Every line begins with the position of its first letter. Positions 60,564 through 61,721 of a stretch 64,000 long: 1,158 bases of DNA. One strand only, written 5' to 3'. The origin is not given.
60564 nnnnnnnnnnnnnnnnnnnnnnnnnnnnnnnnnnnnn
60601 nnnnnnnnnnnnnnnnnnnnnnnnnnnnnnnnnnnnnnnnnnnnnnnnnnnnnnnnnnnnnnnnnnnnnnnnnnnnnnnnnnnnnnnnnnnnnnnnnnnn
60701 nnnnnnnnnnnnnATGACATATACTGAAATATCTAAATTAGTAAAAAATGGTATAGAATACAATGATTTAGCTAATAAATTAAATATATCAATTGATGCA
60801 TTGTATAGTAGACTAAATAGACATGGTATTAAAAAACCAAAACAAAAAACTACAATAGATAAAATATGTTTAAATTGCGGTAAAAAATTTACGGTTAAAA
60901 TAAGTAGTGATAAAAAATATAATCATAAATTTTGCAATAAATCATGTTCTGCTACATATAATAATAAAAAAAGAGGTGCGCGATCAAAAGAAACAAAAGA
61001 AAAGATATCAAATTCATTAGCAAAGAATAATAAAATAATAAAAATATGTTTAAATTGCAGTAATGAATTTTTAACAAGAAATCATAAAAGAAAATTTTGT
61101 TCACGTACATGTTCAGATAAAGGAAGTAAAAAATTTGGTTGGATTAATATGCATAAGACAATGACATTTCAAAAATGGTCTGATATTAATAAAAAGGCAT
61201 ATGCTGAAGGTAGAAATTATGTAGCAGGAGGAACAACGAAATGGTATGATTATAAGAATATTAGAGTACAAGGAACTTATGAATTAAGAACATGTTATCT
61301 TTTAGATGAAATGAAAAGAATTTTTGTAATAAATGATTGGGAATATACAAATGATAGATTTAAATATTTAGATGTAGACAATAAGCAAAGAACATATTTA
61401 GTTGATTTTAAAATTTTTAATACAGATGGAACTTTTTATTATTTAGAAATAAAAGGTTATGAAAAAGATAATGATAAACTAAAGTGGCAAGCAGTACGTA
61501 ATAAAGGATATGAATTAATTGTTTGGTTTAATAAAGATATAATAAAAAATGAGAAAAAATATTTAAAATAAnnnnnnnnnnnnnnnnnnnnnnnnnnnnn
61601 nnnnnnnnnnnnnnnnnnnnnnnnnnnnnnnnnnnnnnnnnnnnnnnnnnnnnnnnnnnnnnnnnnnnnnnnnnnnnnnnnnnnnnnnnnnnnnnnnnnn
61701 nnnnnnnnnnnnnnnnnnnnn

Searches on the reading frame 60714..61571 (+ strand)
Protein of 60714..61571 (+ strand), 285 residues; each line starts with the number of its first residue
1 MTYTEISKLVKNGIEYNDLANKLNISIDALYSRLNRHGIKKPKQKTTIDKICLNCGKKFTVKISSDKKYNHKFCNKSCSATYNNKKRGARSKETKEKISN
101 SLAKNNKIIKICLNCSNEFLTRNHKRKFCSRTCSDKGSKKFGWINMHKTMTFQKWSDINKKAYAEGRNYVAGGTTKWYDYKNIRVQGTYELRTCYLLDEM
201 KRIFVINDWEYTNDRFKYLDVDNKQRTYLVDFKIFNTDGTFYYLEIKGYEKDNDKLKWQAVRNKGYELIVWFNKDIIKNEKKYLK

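Call 14: search_protein_families(library=pfam, proteins=[window:60714-61571:+], max_evalue=0.01)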
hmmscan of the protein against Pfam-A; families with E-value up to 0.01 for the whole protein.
window:60714-61571:+ (285 aa): 1 family
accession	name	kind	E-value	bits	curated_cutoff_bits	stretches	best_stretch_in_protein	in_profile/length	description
PF02927.20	CelD_N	-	0.00072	20.7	24.6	0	220-250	56-85/86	Cellulase N-terminal ig-like domain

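Call 15: search_protein_families(library=phrogs, proteins=[window:60714-61571:+], max_evalue=0.01)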
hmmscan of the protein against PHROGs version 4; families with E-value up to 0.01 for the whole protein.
window:60714-61571:+ (285 aa): 9 families
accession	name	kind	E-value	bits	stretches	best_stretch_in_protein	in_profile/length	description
phrog_1271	-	DNA, RNA and nucleotide metabolism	4e-14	53.8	1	41-178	171-255/361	HNH endonuclease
phrog_2308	-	unknown function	1.8e-13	51.8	1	4-134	7-126/138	-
phrog_23051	-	unknown function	3.8e-07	31.3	1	50-140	30-110/246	-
phrog_20494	-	unknown function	1.5e-06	29.5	1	49-86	5-37/115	-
phrog_31911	-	unknown function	4.1e-05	24.9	1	110-139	7-36/121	-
phrog_17137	-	unknown function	0.00063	21.1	1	46-97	4-57/95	-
phrog_664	-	DNA, RNA and nucleotide metabolism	0.0035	18.2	1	3-46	90-133/210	DNA binding protein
phrog_1333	-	unknown function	0.004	18.3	0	33-96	84-142/166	-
phrog_1303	-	DNA, RNA and nucleotide metabolism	0.0055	17.5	1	11-47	37-73/184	DNA binding protein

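Call 26: find_related_loci(query=window:60714-61568:+, collection=viral_contigs, flank=4000)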
Query window:60714-61568:+ (285 aa) in viral_contigs; peptide patterns used: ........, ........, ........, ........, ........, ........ (x = any residue, [..] = any of these).
94 stretches matched a pattern, but none encodes a relative of the query by tblastn (E <= 1e-3).

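Call 38: find_homologous_proteins(query=window:60714-61568:+, max_evalue=0.001)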
Query window:60714-61568:+ (285 aa): 151 proteins with E <= 0.001 among 1051 candidates; the best 120 are listed.
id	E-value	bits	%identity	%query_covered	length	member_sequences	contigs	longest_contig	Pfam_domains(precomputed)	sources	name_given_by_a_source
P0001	2.7e-188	642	100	100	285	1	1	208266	-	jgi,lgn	-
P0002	3.0e-70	255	55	81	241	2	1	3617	-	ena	-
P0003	1.7e-64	236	51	81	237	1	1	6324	-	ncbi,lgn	ncbi:MAG: hypothetical protein ACOC3Z_02410 [Nanoarchaeota archaeon]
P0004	2.5e-62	229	48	82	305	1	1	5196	-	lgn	-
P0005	3.9e-62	228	50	81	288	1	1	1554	-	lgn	-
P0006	2.1e-61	226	50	80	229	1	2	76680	-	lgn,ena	-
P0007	2.4e-61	226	50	80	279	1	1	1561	-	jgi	jgi:hypothetical protein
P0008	2.5e-61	226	47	87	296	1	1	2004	-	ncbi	-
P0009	3.0e-61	225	50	82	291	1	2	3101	-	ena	-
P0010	6.1e-60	221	47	81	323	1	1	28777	-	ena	-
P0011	8.3e-60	221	58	61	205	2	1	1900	-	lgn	-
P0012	1.7e-59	220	50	81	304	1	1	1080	-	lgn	-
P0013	7.1e-59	218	49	81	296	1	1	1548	-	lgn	-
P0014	2.6e-58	216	46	81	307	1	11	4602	-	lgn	-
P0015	3.4e-58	215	50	82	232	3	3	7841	-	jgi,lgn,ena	jgi:hypothetical protein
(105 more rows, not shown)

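Call 66: find_encoding_contigs(protein=P0002, flank=3000, max_places=2)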
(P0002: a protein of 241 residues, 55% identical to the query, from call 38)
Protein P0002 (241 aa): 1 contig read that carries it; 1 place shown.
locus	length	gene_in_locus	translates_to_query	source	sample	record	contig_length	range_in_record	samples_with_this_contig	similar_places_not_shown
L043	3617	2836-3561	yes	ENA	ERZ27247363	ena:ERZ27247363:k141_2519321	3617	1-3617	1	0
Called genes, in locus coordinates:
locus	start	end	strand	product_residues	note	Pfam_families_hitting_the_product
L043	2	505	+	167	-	?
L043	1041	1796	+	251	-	PF01520:Amidase_3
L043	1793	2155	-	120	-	-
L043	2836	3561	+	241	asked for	-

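Call 67: find_encoding_contigs(protein=P0003, flank=3000, max_places=2)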
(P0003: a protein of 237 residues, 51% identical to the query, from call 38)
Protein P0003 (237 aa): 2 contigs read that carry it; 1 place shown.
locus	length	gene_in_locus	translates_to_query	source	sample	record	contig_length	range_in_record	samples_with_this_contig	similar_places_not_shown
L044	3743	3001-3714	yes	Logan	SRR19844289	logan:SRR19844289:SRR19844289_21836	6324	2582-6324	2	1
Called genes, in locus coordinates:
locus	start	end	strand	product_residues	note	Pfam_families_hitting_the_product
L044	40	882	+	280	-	-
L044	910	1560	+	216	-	-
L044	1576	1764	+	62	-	PF06945:DUF1289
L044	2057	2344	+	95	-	PF13715:CarbopepD_reg_2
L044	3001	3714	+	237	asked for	-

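Call 68: find_encoding_contigs(protein=P0006, flank=3000, max_places=2)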
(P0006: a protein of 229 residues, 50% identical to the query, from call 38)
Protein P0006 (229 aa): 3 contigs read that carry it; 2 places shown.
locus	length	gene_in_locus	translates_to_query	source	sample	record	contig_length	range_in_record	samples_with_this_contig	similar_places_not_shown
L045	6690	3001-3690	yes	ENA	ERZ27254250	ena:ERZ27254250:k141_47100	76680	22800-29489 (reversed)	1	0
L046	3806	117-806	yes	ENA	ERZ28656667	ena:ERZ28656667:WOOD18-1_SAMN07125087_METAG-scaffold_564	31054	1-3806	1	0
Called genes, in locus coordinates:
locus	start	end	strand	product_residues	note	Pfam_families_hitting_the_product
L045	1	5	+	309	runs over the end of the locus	-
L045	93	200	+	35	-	-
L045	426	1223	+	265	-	PF05605:zf-Di19 (faint)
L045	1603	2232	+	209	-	-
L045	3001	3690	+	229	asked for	-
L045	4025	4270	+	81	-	-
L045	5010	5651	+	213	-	-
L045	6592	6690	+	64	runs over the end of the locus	-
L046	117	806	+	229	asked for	-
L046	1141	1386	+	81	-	-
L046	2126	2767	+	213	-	-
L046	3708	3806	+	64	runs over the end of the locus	-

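Call 69: find_encoding_contigs(protein=P0004, flank=3000, max_places=2)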
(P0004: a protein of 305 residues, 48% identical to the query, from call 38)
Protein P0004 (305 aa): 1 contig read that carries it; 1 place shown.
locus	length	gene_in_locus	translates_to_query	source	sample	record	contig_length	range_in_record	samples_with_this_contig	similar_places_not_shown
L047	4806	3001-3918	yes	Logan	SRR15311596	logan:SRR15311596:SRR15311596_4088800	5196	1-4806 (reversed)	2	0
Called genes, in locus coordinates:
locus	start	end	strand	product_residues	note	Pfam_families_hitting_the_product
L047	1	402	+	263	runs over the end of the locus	?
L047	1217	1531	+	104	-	-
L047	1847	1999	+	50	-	-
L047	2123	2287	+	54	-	-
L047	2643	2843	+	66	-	-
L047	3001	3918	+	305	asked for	-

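Call 82: search_solved_structures(query=window:60714-61568:+, max_evalue=1, show_alignments=2)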
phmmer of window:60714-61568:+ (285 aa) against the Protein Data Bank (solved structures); distinct sequences matched with E-value up to 1: 2.
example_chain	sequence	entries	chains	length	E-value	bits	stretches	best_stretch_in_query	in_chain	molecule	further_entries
4cj0_A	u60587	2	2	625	0.32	13.5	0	211-252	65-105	ENDOGLUCANASE D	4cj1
1clc_A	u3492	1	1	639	0.34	13.5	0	211-252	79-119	ENDOGLUCANASE CELD; EC: 3.2.1.4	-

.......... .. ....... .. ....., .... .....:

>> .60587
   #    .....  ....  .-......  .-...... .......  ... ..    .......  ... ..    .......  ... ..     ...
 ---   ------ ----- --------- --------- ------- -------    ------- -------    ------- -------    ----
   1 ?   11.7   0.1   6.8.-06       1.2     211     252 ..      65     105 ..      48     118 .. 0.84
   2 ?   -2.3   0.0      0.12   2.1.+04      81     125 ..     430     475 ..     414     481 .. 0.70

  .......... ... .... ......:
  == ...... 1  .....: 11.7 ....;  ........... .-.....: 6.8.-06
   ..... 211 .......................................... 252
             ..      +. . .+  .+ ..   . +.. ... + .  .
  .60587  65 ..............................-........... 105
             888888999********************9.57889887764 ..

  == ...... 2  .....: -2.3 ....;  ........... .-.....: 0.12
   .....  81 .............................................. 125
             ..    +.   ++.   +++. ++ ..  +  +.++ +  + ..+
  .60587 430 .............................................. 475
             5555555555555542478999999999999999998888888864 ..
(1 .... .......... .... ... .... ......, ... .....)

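Call 83: search_protein_families(library=ncbifam, proteins=[window:60714-61568:+], max_evalue=0.01)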
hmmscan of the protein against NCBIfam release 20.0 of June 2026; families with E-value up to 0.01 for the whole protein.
window:60714-61568:+ (285 aa): 0 families

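Call 87: find_encoding_contigs(protein=P0001, flank=10000, max_places=3)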
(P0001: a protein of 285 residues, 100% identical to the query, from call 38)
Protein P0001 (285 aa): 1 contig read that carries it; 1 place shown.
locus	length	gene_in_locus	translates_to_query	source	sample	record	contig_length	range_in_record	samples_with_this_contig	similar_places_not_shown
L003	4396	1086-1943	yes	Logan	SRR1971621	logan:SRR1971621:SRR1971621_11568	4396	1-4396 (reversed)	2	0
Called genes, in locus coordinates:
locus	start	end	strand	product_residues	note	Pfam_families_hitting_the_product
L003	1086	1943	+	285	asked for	-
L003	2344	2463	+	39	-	-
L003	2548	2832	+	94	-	-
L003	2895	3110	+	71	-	-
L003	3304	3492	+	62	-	-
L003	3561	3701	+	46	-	-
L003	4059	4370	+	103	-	-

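Call 88: predict_structure(alignment_id=A5)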
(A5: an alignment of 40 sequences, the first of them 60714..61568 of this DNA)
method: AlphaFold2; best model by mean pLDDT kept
length: 285 residues; sequences in the alignment: 40
mean_pLDDT: 87.7   pTM: 0.46
mean pLDDT of the five models: 87.7, 86.5, 86.1, 85.6, 84.7
residues with pLDDT >= 90: 157; 70-90: 99; 50-70: 27; < 50: 2
segments of 3 or more residues with pLDDT < 50: none
pLDDT, mean of each block of 10 residues (from residue 1): 84 87 92 84 84 94 76 89 69 75 77 96 93 78 66 86 77 75 95 98 98 97 97 98 96 97 98 97 91
secondary structure, 60 per line:
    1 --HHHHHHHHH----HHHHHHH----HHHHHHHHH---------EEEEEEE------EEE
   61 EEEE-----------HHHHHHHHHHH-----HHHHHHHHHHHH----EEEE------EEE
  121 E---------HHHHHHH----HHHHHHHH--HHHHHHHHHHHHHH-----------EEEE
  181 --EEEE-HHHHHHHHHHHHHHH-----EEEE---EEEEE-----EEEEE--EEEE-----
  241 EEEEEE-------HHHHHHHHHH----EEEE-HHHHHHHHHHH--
elements in order: H3-11 H16-22 H27-35 E45-51 E58-64 H76-86 H92-103 E108-111 E118-121 H131-137 H142-149 H152-165 E177-180 E183-186 H188-202 E208-211 E215-219 E225-229 E232-235 E241-246 H254-263 E268-271 H273-283

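Call 90: fold_search(model_id=the predicted structure, library=pdb)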
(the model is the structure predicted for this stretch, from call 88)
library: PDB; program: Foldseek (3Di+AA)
matches with E <= 10: 316; with E <= 0.001: 0
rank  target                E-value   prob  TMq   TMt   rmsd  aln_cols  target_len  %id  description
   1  8ps4_A                5.2e-02  0.44  0.18  0.14  18.6       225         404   11  Escherichia coli SduA complex (released 2025-01-22)
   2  6s48_A                6.7e-02  0.60  0.17  0.19   8.5       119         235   16  AvaII RESTRICTION ENDONUCLEASE IN COMPLEX WITH PARTIALLY CLEAVED dsDNA (released 2020-05-20)
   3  6s48_B                8.5e-02  0.33  0.18  0.22  15.7       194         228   12  AvaII RESTRICTION ENDONUCLEASE IN COMPLEX WITH PARTIALLY CLEAVED dsDNA (released 2020-05-20)
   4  5gke_A                1.3e-01  0.47  0.19  0.22   9.4       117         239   10  Structure of EndoMS-dsDNA1 complex (released 2016-11-02)
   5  8ps5_A                1.3e-01  0.21  0.15  0.11  18.0       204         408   10  Escherichia coli SduA complex bound to DNA (released 2025-01-22)
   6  7lw9_A                1.5e-01  0.38  0.12  0.13  11.8        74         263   11  Human Exonuclease 5 crystal structure in complex with ssDNA, Sm, and Na (released 2021-07-14)
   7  2vld_A                2.0e-01  0.57  0.20  0.24   8.6       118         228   16  crystal structure of a repair endonuclease from Pyrococcus abyssi (released 2009-05-19)
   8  2vld_B                2.6e-01  0.44  0.19  0.23   8.5       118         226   15  crystal structure of a repair endonuclease from Pyrococcus abyssi (released 2009-05-19)
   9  9iab_A                2.7e-01  0.23  0.17  0.18  11.6       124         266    9  Structure of the Argonaute-associated Cas4 family protein 1 (ACE1) from Chroococcidiopsis thermalis (CtACE1) (released 2025-04-23)
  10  8qkh_S                2.9e-01  0.57  0.09  0.15   4.1        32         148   12  Neck of phage 812 virion (C6) (released 2024-09-25)
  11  6s58_C                2.9e-01  0.20  0.17  0.20  11.0       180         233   10  AvaII restriction endonuclease in the absence of nucleic acids (released 2020-05-20)
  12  2fh4_A                3.3e-01  0.35  0.15  0.14   5.9        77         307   10  C-terminal half of gelsolin soaked in EGTA at pH 8 (released 2006-06-13)
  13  8viz_G                3.3e-01  0.33  0.15  0.07   6.1        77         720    9  Structure of full-length gelsolin bound to the barbed end of F-actin (released 2024-10-16)
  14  7lw8_A                3.3e-01  0.28  0.14  0.15  10.4        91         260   12  Human Exonuclease 5 crystal structure in complex with a ssDNA (released 2021-07-14)
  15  7lwa_A                3.9e-01  0.23  0.12  0.13  10.6        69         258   12  Human Exonuclease 5 crystal structure (T88E) in complex with ssDNA and Mg (released 2021-07-14)
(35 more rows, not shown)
